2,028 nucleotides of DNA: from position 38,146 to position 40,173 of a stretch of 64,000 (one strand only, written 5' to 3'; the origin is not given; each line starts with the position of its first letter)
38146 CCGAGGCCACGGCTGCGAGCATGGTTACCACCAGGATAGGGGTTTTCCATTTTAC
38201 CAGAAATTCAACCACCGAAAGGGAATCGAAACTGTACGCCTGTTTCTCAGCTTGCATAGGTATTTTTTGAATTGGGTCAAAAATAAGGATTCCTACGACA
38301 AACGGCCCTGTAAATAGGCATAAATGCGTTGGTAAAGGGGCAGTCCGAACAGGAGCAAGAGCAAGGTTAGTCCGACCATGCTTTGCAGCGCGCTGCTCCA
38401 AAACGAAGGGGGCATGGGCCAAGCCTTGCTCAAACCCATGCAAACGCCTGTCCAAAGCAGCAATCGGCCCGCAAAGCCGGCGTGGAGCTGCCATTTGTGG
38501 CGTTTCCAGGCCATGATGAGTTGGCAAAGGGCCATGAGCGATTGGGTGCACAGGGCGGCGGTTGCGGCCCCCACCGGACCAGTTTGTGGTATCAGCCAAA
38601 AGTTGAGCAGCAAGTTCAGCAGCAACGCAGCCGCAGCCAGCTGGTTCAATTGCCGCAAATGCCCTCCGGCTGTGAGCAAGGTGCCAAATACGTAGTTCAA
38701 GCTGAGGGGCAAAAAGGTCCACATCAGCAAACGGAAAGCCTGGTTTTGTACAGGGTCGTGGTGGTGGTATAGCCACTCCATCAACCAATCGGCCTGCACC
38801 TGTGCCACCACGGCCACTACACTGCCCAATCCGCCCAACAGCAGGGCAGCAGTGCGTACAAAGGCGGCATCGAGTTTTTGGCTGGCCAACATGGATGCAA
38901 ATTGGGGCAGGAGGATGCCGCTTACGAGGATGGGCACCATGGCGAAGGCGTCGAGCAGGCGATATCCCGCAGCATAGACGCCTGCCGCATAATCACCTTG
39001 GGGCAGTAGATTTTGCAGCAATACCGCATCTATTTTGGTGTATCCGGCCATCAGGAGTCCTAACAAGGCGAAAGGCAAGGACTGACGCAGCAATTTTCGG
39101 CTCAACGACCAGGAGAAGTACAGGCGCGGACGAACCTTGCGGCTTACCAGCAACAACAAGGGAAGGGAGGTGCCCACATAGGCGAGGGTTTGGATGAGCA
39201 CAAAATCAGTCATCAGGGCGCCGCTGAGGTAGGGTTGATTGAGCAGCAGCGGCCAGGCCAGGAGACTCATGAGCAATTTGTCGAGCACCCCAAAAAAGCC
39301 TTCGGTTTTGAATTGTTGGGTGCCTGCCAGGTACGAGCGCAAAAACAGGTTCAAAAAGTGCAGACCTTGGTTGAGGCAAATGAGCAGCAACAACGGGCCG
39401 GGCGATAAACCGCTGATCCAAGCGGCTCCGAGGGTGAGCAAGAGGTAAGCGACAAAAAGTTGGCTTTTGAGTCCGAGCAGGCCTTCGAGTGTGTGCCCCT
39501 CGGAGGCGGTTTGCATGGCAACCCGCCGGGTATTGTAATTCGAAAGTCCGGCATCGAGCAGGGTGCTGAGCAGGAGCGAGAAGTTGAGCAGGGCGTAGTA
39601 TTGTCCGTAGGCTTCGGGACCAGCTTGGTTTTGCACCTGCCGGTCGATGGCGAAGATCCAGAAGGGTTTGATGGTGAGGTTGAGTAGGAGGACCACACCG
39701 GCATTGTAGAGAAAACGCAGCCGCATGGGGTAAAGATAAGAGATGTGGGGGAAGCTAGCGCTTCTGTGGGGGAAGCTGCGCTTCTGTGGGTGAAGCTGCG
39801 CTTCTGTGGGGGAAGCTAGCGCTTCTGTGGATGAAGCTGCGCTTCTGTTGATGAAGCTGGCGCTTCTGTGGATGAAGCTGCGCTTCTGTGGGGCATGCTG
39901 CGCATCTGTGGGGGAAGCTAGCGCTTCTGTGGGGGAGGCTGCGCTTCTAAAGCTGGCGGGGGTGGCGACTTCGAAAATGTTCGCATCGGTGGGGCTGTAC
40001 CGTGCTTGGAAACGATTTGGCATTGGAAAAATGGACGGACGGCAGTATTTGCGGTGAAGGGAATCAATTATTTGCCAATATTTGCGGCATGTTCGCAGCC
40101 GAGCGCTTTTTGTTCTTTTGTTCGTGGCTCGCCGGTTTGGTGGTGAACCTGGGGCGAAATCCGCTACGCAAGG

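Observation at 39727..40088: Ten phased 20-21-bp tandem repeats in the divergent promoter region of the polysaccharide locus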

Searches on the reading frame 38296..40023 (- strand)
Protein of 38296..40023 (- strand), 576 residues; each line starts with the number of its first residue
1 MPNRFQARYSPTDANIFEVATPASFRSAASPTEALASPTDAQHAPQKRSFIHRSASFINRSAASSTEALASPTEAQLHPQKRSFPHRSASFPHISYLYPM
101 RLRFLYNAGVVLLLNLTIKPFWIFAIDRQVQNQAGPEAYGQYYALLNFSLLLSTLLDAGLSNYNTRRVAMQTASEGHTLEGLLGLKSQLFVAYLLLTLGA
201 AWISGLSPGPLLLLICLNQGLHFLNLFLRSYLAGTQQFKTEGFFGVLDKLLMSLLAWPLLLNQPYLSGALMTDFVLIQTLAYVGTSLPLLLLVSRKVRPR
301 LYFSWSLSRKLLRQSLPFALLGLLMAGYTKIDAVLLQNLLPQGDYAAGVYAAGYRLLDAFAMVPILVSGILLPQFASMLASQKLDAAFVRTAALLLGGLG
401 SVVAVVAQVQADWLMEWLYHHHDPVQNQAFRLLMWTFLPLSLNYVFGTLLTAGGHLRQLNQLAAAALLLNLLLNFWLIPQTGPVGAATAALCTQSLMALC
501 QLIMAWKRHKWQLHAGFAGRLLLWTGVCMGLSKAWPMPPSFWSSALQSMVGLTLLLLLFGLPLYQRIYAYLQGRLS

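Call 10: search_protein_families(library=pfam, proteins=[window:38296-39726:-])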
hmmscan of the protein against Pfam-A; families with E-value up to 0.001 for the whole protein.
window:38296-39726:- (477 aa): 2 families
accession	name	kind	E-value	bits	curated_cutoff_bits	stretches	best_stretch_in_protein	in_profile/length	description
PF01943.22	Polysacc_synt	-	6.4e-13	49.2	28.2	1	36-278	31-272/274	Polysaccharide biosynthesis protein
PF13440.11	Polysacc_synt_3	-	2.9e-05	23.9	23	1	37-294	8-259/293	Polysaccharide biosynthesis protein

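Call 12: find_encoding_contigs(protein=window:38296-39726:-, flank=10000, max_places=10)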
Protein window:38296-39726:- (477 aa): no gene with exactly this product is on record in the collection.

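Call 17: find_homologous_proteins(query=window:38296-40023:-)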
Query window:38296-40023:- (576 aa): 262 proteins with E <= 0.001 among 8000 candidates; the best 120 are listed.
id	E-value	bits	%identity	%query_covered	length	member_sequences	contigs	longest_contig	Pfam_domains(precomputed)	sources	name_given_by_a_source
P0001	0.0e+0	1011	99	83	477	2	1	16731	PF01943.23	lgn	-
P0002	3.1e-257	873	83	85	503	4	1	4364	PF01943.23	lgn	-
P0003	2.0e-246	837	83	83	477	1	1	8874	PF01943.23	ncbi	-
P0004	2.5e-246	837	83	83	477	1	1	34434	PF01943.23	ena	-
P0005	1.5e-244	831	83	83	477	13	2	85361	PF01943.23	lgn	-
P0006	7.5e-242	822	82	83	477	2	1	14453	PF01943.23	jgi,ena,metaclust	metaclust:\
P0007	1.6e-183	630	65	86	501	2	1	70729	PF01943.23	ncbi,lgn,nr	ncbi:MAG: hypothetical protein C0424_00290 [Sphingobacteriaceae bacterium]|nr:hypothetical protein [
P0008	1.2e-175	604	64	82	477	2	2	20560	-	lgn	-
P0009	1.3e-174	600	63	83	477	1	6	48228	-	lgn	-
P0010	6.6e-174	598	64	83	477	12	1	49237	-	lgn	-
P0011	4.4e-171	589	62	83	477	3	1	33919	-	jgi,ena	-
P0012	2.2e-144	500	61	73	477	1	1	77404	-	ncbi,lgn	ncbi:MAG: polysaccharide biosynthesis C-terminal domain-containing protein [Bacteroidia bacterium]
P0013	5.3e-144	499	56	82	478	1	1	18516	-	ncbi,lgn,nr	ncbi:MAG: polysaccharide biosynthesis C-terminal domain-containing protein [Sphingobacteriaceae bact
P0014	1.3e-143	498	60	73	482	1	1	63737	-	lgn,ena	-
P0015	4.8e-143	496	56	82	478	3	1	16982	PF01943.23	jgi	jgi:O-antigen/teichoic acid export membrane protein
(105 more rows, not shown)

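Call 18: find_encoding_contigs(protein=P0001, flank=6000, max_places=6)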
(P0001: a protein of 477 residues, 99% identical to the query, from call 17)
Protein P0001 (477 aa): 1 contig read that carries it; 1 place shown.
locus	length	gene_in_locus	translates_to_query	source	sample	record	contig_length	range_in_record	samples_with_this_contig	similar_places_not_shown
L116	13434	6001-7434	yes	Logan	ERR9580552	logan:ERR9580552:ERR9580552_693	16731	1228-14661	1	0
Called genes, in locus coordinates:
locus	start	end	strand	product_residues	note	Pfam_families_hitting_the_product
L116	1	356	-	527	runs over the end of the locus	?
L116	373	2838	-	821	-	PF13573:SprB (weak), PF19408:PKD_6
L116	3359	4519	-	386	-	PF20230:DUF6588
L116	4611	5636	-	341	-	PF01075:Glyco_transf_9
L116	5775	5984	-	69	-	-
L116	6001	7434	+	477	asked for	PF01943:Polysacc_synt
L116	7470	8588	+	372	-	-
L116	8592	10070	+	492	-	PF04932:Wzy_C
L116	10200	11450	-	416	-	PF07228:SpoIIE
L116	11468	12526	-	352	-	PF12911:OppC_N, PF00528:BPD_transp_1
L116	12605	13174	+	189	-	PF02075:RuvC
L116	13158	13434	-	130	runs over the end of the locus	PF11969:DcpS_C, PF01230:HIT, PF04677:CwfJ_C_1 (faint)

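Call 19: find_encoding_contigs(protein=P0002, flank=6000, max_places=6)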
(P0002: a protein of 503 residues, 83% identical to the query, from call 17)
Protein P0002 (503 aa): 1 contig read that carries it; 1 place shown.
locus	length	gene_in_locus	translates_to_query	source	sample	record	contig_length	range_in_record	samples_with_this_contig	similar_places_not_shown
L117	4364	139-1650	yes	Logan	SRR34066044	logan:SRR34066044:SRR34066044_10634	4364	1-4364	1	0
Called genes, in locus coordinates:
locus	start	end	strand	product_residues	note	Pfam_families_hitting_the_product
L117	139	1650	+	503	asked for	PF01943:Polysacc_synt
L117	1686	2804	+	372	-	-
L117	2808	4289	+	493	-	PF04932:Wzy_C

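Call 20: find_encoding_contigs(protein=P0005, flank=6000, max_places=6)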
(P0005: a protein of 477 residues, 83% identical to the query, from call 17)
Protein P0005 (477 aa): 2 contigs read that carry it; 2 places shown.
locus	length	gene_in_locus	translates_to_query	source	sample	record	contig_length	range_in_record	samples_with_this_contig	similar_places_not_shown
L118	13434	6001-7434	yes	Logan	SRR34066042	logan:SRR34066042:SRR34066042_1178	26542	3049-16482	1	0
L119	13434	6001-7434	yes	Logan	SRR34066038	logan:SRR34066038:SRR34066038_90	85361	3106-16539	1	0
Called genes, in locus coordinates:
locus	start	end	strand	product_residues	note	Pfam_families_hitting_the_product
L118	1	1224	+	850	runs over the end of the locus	PF13620:CarboxypepD_reg, PF13715:CarbopepD_reg_2, PF18939:DUF5686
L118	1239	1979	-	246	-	PF27507:DjlA_TM, PF05099:TerB, PF00226:DnaJ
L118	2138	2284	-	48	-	-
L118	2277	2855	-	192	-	PF06414:Zeta_toxin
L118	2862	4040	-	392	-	-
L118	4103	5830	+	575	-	PF01432:Peptidase_M3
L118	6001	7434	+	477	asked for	PF01943:Polysacc_synt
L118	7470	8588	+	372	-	-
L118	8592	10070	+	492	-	PF04932:Wzy_C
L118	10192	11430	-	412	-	PF07228:SpoIIE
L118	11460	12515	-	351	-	PF12911:OppC_N, PF00528:BPD_transp_1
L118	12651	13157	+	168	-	PF02075:RuvC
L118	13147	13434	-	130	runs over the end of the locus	PF11969:DcpS_C, PF01230:HIT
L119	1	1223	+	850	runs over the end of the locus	PF13620:CarboxypepD_reg, PF13715:CarbopepD_reg_2, PF18939:DUF5686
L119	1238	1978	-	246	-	PF27507:DjlA_TM, PF05099:TerB, PF00226:DnaJ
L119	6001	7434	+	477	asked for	PF01943:Polysacc_synt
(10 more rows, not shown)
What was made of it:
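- In L118 a co-directional gene ends 170 bp upstream, so read-through is possible (call 20).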

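Call 21: find_encoding_contigs(protein=P0004, flank=6000, max_places=6)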
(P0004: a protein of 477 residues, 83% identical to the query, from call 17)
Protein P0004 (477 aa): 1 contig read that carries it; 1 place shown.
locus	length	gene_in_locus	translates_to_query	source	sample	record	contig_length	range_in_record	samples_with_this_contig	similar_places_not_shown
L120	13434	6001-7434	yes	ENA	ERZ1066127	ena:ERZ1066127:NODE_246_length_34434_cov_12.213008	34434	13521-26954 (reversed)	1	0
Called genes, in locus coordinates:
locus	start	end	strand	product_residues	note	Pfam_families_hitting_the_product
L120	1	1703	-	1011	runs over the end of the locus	PF25794:SACS, PF13589:HATPase_c_3 (weak), PF13020:NOV_C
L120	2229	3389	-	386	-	PF20230:DUF6588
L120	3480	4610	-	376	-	PF01075:Glyco_transf_9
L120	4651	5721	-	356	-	PF13585:CHU_C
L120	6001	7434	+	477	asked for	PF01943:Polysacc_synt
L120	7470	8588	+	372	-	-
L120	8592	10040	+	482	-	PF04932:Wzy_C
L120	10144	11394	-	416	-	PF07228:SpoIIE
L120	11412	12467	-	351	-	PF12911:OppC_N, PF00528:BPD_transp_1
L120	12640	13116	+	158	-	PF02075:RuvC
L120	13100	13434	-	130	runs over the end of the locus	PF11969:DcpS_C, PF01230:HIT, PF04677:CwfJ_C_1 (weak)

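Call 26: find_encoding_contigs(protein=P0007, flank=4000, max_places=4)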
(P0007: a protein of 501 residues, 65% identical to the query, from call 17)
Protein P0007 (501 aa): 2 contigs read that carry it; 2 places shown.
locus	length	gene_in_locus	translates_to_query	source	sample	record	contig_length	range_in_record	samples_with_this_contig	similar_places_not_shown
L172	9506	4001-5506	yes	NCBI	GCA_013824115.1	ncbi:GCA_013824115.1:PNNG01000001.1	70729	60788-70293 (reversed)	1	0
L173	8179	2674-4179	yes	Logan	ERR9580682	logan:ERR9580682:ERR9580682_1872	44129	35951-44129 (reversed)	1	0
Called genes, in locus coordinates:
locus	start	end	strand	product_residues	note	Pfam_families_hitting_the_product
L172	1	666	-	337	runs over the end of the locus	PF17761:DUF1016_N, PF06250:YhcG_C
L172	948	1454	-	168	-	-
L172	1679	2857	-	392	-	PF20230:DUF6588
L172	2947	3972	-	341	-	PF01075:Glyco_transf_9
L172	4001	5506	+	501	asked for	PF01943:Polysacc_synt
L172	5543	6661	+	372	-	-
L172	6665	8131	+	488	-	PF04932:Wzy_C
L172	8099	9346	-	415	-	PF07228:SpoIIE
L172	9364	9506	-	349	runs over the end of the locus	PF12911:OppC_N, PF00528:BPD_transp_1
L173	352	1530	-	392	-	PF20230:DUF6588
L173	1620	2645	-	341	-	PF01075:Glyco_transf_9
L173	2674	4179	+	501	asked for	PF01943:Polysacc_synt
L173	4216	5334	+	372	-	-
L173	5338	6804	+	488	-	PF04932:Wzy_C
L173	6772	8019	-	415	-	PF07228:SpoIIE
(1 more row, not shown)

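Call 27: find_encoding_contigs(protein=P0010, flank=4000, max_places=4)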
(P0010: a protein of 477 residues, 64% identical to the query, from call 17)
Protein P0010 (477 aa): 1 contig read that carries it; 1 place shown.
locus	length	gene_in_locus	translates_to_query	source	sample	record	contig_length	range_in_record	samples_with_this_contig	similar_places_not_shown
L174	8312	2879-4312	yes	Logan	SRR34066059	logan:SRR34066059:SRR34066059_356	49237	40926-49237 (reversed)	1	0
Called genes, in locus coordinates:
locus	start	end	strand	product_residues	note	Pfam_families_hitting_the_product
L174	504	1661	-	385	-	PF20230:DUF6588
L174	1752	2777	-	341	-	PF01075:Glyco_transf_9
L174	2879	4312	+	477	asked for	-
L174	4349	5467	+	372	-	-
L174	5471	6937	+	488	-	PF04932:Wzy_C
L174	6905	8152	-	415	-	PF07228:SpoIIE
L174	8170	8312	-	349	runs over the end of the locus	PF12911:OppC_N, PF00528:BPD_transp_1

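Call 28: find_encoding_contigs(protein=P0003, flank=4000, max_places=4)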
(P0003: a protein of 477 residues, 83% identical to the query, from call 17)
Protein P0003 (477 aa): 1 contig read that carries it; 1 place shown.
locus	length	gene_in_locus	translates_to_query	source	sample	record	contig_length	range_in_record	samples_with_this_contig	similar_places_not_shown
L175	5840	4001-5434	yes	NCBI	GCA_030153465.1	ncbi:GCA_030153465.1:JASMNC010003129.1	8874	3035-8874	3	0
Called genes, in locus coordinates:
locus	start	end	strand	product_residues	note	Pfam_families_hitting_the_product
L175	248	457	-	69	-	PF14117:DUF4287 (weak)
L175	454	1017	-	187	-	-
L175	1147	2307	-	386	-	PF20230:DUF6588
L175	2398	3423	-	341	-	PF01075:Glyco_transf_9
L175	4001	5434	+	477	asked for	PF01943:Polysacc_synt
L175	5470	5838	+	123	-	?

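Call 48: find_encoding_contigs(protein=P0006, flank=4000, max_places=6)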
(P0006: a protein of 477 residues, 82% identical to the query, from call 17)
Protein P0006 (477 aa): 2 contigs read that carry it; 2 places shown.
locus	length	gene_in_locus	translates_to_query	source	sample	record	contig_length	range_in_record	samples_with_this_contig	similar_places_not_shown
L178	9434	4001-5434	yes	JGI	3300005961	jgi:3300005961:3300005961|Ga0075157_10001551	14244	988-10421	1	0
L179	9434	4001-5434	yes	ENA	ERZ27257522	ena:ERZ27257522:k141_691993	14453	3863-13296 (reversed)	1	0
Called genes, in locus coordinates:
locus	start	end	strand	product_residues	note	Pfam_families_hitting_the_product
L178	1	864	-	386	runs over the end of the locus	PF20230:DUF6588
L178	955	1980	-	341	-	PF01075:Glyco_transf_9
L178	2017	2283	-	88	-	-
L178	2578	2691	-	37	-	-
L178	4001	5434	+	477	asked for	PF01943:Polysacc_synt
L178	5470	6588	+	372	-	-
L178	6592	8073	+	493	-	PF04932:Wzy_C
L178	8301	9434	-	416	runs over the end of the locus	PF07228:SpoIIE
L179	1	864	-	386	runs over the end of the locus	PF20230:DUF6588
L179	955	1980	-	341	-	PF01075:Glyco_transf_9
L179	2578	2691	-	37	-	-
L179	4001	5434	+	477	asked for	PF01943:Polysacc_synt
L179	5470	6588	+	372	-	-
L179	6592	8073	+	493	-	PF04932:Wzy_C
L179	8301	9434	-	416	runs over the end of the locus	PF07228:SpoIIE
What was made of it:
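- Tried and rejected: The limit on contig look-ups was reached after 12 (call 48), so P0008, P0009, P0011 and more distant relatives were not examined.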

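Call 69: list_cluster_members(proteins=[window:38296-40023:-, P0001, P0004, P0005, P0002])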
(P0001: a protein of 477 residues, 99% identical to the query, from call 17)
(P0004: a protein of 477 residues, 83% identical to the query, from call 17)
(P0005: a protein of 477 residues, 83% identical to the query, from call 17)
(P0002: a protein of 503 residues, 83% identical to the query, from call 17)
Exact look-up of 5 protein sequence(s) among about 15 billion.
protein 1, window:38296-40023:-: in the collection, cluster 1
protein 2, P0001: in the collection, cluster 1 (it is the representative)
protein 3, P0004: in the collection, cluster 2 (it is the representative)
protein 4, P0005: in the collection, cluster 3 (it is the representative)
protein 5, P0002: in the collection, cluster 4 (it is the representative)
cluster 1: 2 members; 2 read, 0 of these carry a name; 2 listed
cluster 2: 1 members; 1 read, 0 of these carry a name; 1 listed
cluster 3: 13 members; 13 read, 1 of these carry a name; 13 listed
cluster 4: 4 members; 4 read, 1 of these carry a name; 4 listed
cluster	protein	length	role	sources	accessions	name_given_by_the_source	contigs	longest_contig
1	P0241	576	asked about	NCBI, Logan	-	-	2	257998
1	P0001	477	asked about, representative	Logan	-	-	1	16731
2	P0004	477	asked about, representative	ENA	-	-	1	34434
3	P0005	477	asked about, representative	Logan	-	-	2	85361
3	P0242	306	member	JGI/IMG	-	O-antigen/teichoic acid export membrane protein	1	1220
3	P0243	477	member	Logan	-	-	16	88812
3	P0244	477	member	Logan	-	-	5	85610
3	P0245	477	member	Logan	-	-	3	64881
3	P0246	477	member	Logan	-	-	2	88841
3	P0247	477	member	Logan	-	-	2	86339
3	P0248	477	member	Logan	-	-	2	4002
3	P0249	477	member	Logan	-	-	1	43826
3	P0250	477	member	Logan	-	-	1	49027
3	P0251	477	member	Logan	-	-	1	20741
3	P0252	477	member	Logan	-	-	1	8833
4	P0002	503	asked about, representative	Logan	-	-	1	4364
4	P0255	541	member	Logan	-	-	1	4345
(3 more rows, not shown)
